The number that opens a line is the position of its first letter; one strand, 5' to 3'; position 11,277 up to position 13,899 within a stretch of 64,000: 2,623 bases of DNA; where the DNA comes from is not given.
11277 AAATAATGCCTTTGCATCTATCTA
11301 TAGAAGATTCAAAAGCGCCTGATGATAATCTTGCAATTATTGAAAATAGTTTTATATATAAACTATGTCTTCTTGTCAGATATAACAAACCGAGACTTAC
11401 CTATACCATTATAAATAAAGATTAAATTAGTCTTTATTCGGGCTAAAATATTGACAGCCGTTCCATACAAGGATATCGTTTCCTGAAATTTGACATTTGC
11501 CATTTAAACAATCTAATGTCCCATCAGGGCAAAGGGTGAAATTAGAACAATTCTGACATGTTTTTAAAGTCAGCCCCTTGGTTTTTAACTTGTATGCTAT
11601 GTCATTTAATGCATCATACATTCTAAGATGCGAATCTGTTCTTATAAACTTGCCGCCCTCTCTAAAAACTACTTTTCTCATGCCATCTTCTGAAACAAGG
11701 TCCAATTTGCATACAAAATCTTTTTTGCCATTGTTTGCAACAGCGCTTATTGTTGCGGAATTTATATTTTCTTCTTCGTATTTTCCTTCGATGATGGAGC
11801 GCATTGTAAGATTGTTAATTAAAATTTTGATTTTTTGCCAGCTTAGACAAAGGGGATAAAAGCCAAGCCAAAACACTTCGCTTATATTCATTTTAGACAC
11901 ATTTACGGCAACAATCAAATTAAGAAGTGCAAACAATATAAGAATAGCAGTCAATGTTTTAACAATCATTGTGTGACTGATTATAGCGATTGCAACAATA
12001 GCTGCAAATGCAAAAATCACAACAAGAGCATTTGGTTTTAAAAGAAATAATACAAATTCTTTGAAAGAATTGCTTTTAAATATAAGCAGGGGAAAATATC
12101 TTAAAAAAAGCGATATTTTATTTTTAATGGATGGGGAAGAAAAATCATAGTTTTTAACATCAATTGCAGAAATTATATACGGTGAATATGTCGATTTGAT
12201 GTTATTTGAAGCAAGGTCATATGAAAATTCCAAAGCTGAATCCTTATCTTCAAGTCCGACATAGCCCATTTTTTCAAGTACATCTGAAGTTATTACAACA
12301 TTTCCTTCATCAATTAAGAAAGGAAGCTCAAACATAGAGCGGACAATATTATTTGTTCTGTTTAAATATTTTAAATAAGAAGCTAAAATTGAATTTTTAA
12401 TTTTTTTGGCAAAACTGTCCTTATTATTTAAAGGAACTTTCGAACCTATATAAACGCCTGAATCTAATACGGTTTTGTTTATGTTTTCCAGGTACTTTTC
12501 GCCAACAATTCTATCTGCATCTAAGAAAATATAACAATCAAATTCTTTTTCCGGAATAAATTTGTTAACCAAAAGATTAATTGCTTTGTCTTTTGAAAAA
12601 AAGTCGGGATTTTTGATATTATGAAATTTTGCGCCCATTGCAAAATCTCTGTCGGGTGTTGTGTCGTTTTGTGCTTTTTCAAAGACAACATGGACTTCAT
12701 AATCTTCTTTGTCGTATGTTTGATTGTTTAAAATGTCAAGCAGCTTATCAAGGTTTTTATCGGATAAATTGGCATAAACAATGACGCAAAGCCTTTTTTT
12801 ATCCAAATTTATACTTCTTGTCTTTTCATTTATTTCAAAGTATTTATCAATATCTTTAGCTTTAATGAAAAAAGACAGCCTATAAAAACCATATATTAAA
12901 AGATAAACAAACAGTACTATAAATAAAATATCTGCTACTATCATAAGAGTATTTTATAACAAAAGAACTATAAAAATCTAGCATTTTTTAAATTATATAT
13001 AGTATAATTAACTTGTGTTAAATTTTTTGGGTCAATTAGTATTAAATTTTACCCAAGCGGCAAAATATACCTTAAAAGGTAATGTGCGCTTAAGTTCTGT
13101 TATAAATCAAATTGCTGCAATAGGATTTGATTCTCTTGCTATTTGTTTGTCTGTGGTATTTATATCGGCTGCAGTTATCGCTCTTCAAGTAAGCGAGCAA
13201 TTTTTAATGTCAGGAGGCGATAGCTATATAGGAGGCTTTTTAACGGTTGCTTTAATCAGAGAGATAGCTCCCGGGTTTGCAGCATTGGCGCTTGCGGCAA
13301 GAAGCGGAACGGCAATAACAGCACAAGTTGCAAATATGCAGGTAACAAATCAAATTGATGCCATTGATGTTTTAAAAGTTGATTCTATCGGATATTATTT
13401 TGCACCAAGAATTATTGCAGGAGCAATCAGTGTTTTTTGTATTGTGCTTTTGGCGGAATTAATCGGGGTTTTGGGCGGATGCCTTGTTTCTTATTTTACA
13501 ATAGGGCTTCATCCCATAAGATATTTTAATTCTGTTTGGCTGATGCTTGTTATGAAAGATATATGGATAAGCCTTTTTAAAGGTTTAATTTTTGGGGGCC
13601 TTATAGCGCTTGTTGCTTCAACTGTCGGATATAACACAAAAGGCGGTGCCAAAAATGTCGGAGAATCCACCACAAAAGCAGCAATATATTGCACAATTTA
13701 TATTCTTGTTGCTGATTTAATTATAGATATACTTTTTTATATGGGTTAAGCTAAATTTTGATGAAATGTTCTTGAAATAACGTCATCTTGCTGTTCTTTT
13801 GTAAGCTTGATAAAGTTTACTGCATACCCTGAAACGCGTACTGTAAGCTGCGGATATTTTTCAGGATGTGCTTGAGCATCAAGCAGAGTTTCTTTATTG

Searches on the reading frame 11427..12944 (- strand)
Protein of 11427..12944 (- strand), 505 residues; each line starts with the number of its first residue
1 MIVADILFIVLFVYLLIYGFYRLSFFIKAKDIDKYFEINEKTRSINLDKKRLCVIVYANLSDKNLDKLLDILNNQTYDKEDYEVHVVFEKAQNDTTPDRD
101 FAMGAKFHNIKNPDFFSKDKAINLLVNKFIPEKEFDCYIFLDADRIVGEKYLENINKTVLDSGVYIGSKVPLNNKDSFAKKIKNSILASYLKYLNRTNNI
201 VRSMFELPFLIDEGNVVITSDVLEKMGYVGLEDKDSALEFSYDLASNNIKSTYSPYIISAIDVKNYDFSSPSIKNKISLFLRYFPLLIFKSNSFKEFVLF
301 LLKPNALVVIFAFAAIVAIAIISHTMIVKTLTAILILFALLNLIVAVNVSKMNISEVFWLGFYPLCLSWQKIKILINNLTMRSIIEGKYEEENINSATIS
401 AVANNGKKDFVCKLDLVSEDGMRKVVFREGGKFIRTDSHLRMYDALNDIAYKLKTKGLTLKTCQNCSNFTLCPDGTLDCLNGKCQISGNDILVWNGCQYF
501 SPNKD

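Call 46: search_protein_families(library=pfam, proteins=[window:11427-12944:-], max_evalue=0.0001)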
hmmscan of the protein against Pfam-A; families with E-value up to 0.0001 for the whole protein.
window:11427-12944:- (505 aa): 0 families

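Call 70: search_protein_families(library=pfam, proteins=[window:11427-12944:-], max_evalue=0.01)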
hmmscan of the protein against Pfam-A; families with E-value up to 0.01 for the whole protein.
window:11427-12944:- (505 aa): 2 families
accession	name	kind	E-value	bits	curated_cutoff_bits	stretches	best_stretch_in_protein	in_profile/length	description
PF10553.14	MSV199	-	0.0016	19.2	22.4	1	189-277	5-89/132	MSV199 domain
PF13632.12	Glyco_trans_2_3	-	0.0064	16.8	27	0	139-337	3-189/198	Glycosyl transferase family group 2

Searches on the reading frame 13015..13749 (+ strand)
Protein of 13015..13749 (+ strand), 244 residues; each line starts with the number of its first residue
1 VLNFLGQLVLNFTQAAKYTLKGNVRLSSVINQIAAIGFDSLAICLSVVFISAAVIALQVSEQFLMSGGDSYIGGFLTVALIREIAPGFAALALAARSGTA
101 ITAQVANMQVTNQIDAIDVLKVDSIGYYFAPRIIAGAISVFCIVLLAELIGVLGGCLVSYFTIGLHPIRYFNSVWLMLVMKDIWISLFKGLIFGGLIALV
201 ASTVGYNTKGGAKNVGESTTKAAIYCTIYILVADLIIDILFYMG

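Call 46: search_protein_families(library=pfam, proteins=[window:13015-13749:+], max_evalue=0.0001)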
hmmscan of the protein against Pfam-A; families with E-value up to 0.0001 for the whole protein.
window:13015-13749:+ (244 aa): 1 family
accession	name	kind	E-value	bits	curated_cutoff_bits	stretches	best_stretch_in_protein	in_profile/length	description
PF02405.21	MlaE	-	1.4e-57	195.2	22.5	1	30-239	2-211/212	Permease MlaE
